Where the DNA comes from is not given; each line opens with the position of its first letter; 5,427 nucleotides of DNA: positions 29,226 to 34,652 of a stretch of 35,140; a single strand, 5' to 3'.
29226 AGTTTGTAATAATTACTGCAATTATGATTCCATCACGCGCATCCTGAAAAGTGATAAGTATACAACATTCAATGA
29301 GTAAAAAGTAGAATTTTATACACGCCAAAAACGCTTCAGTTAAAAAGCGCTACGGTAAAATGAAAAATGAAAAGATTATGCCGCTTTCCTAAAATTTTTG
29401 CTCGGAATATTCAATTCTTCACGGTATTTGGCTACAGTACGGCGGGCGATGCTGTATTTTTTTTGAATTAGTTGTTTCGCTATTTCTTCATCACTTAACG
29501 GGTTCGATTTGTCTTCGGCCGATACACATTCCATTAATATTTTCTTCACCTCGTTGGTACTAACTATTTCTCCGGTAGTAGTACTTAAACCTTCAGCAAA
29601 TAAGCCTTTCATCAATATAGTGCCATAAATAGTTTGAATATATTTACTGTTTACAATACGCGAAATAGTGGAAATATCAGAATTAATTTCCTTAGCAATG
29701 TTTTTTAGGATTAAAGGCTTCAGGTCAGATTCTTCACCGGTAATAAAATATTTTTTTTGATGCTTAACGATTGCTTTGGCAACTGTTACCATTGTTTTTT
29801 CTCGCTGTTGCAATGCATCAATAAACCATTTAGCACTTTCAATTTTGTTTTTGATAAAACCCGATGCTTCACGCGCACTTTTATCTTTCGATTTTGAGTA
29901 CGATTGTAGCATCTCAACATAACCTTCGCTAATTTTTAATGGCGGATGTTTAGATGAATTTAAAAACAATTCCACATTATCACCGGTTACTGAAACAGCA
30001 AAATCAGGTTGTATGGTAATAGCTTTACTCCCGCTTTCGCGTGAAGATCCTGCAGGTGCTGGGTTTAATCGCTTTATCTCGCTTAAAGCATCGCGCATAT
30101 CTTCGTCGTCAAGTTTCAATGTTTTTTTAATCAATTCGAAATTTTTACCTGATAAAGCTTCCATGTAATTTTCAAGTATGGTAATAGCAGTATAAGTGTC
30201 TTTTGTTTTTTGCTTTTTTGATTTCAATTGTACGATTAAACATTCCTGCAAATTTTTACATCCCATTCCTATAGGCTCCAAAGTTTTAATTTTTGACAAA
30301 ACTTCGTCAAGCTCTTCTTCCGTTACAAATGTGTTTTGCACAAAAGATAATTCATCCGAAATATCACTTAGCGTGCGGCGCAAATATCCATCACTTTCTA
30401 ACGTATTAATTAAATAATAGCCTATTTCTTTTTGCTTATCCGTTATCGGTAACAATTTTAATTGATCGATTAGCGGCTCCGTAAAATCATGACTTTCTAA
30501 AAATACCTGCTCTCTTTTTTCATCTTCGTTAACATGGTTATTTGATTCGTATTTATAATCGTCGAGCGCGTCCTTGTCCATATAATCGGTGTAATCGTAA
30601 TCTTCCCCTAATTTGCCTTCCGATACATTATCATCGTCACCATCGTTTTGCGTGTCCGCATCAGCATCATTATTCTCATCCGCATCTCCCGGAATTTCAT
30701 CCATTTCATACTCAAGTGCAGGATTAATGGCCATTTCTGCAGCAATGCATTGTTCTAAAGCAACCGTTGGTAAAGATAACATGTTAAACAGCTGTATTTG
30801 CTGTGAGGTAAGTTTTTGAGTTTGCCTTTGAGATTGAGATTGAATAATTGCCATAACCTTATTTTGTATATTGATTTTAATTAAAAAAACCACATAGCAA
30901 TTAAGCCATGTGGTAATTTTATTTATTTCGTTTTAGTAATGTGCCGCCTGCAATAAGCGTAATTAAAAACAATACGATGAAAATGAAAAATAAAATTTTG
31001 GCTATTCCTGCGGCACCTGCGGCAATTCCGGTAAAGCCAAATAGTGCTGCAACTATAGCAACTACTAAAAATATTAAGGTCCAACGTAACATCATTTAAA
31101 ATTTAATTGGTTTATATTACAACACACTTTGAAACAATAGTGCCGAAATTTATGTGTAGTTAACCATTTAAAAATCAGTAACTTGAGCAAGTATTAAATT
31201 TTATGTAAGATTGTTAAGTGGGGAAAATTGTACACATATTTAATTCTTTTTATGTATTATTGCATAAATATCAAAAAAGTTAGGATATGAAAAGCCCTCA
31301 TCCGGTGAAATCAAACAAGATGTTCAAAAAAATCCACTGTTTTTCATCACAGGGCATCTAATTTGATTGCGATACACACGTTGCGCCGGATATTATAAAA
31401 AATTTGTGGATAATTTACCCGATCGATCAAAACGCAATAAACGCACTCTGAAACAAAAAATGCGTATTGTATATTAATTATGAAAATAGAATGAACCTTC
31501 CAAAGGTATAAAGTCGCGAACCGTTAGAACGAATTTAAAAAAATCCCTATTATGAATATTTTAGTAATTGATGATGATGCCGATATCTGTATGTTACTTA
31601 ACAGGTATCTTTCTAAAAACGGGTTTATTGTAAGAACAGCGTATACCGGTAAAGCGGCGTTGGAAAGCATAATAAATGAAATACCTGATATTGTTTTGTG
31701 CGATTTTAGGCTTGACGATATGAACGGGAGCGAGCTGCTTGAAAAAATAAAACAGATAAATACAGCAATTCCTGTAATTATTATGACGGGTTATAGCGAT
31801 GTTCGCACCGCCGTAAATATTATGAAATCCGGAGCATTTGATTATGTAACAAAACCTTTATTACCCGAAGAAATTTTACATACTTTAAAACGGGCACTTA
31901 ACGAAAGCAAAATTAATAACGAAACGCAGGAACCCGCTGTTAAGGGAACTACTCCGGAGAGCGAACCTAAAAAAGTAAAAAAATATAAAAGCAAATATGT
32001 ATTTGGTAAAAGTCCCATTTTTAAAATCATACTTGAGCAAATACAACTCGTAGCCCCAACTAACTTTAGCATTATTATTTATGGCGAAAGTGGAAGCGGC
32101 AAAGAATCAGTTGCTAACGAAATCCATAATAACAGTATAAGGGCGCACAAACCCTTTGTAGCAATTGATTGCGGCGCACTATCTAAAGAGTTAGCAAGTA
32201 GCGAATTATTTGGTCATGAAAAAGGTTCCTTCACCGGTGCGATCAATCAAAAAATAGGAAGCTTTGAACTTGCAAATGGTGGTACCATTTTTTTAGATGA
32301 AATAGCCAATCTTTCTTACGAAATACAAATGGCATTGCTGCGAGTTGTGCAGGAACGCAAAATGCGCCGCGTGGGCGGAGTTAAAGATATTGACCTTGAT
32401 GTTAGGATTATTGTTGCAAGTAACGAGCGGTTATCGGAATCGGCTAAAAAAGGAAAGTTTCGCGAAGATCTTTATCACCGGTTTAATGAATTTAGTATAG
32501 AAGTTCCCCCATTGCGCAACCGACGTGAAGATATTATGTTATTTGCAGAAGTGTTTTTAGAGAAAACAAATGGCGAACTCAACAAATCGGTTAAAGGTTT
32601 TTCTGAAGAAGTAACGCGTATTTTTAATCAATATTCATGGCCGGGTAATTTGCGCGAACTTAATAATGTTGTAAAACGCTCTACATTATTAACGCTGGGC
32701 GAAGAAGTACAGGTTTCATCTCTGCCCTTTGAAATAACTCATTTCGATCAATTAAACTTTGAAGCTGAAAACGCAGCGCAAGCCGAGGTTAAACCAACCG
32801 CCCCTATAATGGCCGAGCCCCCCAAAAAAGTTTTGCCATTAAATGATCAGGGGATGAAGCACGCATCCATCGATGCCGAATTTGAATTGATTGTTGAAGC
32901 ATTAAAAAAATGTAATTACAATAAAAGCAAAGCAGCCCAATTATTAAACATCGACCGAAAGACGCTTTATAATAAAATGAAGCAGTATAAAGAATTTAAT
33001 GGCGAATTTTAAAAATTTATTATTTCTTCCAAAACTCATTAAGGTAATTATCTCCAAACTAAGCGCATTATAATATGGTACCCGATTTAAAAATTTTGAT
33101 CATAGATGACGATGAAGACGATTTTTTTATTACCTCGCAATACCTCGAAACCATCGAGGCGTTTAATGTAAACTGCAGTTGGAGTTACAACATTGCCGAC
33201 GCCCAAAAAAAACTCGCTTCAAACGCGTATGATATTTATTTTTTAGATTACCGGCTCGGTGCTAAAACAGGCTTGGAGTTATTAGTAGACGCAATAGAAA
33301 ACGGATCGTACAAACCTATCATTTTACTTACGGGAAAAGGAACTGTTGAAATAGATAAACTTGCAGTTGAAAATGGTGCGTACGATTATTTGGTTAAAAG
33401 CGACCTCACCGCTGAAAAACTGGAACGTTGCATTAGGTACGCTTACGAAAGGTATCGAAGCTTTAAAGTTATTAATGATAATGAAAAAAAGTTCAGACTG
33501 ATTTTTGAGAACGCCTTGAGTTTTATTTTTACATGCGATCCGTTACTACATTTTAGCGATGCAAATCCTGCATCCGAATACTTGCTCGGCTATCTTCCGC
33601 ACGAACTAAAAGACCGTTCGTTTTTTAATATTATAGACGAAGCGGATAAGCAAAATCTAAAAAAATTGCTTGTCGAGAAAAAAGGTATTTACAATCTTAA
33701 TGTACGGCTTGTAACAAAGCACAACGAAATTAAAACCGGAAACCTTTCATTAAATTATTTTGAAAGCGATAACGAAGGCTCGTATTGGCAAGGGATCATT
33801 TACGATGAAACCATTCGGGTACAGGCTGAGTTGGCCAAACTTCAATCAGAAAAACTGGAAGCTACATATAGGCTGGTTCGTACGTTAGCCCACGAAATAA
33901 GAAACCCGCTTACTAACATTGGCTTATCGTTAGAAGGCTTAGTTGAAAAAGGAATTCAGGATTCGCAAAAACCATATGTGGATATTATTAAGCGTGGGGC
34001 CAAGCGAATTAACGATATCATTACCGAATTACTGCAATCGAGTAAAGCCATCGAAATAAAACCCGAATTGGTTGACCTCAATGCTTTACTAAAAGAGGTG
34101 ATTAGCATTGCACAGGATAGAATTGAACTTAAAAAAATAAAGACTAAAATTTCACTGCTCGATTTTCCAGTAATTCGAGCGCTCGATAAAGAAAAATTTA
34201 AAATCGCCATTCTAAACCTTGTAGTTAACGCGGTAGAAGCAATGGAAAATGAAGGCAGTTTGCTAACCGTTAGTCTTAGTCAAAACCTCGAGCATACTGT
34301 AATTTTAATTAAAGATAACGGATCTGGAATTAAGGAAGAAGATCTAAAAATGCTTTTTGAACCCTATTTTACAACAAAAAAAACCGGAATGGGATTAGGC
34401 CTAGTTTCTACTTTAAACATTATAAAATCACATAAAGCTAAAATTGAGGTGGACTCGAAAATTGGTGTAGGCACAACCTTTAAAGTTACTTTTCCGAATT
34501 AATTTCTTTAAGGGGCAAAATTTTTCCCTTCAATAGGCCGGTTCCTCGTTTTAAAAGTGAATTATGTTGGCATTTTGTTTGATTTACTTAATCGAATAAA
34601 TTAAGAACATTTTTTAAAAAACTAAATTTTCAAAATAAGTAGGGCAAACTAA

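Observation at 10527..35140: Sigma-54 signalling hub embedded in a set of general-stress or dormancy-type genes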

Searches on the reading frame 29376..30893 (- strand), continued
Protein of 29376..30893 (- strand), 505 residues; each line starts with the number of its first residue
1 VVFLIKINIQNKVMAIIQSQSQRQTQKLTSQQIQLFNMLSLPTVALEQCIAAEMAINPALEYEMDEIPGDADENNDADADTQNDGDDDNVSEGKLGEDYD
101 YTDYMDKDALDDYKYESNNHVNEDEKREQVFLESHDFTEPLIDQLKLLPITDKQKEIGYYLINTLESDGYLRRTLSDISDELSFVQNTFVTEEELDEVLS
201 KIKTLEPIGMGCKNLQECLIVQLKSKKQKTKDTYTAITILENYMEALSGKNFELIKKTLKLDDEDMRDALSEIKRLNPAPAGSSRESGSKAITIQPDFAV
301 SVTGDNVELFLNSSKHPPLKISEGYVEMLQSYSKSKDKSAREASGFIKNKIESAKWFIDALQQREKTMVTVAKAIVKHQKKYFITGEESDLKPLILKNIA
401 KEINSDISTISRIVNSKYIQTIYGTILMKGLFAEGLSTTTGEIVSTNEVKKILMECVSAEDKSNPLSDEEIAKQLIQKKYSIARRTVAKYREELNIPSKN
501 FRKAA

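Call 94: list_cluster_members(proteins=[P0506, P0121, P0142, P0143, P0139, P0141, P0152, P0480, P0539, P0503])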
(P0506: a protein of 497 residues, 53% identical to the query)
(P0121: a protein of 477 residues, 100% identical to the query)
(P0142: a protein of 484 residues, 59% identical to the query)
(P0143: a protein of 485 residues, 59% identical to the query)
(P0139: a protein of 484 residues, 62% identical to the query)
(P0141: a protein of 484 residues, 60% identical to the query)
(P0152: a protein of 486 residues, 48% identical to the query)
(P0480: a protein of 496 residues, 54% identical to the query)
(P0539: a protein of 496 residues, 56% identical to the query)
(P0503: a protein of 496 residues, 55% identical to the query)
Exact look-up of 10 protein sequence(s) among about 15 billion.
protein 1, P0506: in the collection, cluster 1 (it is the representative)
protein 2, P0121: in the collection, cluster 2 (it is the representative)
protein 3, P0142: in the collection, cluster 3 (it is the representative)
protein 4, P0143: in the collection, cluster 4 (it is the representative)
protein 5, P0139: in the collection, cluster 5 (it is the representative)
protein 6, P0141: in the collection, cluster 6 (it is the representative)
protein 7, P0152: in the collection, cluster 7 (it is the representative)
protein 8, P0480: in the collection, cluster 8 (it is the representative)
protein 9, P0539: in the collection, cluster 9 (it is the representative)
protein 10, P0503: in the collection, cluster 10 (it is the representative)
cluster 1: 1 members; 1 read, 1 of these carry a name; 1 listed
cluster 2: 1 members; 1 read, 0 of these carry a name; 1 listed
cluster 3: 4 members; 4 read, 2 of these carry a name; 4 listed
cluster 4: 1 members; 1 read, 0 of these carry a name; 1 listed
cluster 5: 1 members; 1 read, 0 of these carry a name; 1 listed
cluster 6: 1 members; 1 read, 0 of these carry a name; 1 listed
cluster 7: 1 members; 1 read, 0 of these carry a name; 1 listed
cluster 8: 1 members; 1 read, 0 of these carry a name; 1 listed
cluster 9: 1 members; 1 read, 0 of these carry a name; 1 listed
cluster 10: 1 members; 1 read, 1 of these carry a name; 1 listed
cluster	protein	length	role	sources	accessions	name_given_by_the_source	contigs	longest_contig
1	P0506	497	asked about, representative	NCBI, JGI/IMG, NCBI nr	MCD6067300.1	MAG: rpoN1 [Bacteroidetes bacterium] | RNA polymerase sigma-54 factor | rpoN1 [Bacteroidota bacterium]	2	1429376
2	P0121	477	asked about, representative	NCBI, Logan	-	-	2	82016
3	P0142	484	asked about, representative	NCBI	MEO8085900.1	MAG: RNA polymerase factor sigma-54 [Bacteroidota bacterium]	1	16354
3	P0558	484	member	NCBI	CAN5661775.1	RNA polymerase factor sigma-54 [soil metagenome]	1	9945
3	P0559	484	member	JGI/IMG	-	-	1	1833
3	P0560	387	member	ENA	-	-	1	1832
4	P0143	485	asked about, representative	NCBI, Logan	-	-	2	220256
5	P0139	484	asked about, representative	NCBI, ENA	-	-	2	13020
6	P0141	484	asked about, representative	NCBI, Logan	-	-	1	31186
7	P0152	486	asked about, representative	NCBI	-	-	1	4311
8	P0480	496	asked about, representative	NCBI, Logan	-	-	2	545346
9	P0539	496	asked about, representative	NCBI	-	-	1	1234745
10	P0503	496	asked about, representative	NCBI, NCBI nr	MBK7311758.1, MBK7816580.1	MAG: RNA polymerase factor sigma-54 [Sphingobacteriaceae bacterium] | RNA polymerase factor sigma-54 [Sphingobacteriaceae bacterium]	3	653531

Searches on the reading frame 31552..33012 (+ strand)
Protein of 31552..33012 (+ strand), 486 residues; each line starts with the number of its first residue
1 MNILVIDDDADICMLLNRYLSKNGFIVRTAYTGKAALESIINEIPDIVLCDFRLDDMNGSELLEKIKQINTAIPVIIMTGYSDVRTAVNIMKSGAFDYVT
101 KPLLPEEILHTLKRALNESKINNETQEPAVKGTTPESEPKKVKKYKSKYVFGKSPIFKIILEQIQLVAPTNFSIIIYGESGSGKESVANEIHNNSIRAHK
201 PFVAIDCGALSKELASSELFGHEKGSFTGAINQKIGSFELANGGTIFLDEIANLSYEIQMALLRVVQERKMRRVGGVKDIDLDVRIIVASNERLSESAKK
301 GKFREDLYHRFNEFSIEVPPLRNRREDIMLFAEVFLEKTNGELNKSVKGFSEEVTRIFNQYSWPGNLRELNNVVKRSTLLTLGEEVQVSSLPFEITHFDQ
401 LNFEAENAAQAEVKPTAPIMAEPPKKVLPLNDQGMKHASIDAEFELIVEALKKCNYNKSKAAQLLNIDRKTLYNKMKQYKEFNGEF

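Call 7: search_protein_families(library=pfam, proteins=[window:31552-33012:+], max_evalue=0.01)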
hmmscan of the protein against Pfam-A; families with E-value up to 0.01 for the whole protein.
window:31552-33012:+ (486 aa): 9 families
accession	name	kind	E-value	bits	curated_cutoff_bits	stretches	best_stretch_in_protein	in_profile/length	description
PF00158.32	Sigma54_activat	-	3.3e-63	212.8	20.2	1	151-317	2-168/168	Sigma-54 interaction domain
PF00072.30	Response_reg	-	1.5e-28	99.6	30.2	1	3-112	1-110/111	Response regulator receiver domain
PF25601.1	AAA_lid_14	-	2e-22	79.2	27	1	322-398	1-77/87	AAA+ ATPase lid domain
PF14532.12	Sigma54_activ_2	-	1.5e-19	71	25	1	151-321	1-138/138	Sigma-54 interaction domain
PF02954.25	HTH_8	-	1.1e-14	54.3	22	1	441-479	4-42/42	Bacterial regulatory protein, Fis family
PF07728.20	AAA_5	-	2.6e-08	34.4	22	1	174-311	2-139/139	AAA domain (dynein-related subfamily)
PF07724.20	AAA_2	-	1.8e-06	28.5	27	1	172-299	4-132/166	AAA domain (Cdc48 subfamily)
PF00004.35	AAA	-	0.00055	20.8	21.2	1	174-292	1-110/131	ATPase family associated with various cellular activities (AAA)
PF20030.5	bpMoxR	-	0.00068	19.2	27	1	240-297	95-150/205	MoxR domain in the MoxR-vWA-beta-propeller ternary systems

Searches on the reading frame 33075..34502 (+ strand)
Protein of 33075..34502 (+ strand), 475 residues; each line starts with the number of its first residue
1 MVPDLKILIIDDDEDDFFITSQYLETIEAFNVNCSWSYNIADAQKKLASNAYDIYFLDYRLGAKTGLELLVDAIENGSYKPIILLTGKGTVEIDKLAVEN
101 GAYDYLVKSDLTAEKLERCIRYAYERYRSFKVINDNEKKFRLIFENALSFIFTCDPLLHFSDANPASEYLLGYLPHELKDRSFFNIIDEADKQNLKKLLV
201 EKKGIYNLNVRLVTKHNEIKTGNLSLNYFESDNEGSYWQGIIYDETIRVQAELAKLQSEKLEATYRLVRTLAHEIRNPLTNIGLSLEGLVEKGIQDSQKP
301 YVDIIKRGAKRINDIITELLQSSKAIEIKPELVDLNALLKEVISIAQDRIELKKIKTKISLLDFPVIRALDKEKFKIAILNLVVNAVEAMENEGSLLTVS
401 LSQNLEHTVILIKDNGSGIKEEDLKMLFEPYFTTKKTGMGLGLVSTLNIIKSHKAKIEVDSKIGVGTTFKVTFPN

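Call 7: search_protein_families(library=pfam, proteins=[window:33075-34502:+], max_evalue=0.01)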
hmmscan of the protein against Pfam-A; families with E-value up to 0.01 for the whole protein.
window:33075-34502:+ (475 aa): 8 families
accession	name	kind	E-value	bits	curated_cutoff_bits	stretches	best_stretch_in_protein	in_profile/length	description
PF02518.31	HATPase_c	-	2.1e-19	70.4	26.4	1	371-474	2-108/111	Histidine kinase-, DNA gyrase B-, and HSP90-like ATPase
PF00512.31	HisKA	-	5.7e-14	52.3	26.9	1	266-325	4-63/66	His Kinase A (phospho-acceptor) domain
PF00072.30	Response_reg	-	9.6e-13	48.7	30.2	1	7-109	1-100/111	Response regulator receiver domain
PF13589.12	HATPase_c_3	-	5.7e-06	26.8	25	1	375-429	3-55/137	Histidine kinase-, DNA gyrase B-, and HSP90-like ATPase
PF13426.13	PAS_9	-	2.8e-05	24.8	27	1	151-246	4-102/103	PAS domain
PF14501.12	HATPase_c_5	-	0.0019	18.5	22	1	376-462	7-91/102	GHKL domain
PF08447.18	PAS_3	-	0.0032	18.1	25.6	1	162-241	3-88/89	PAS fold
PF00989.32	PAS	-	0.0032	17.9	22.6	1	139-217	2-84/113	PAS fold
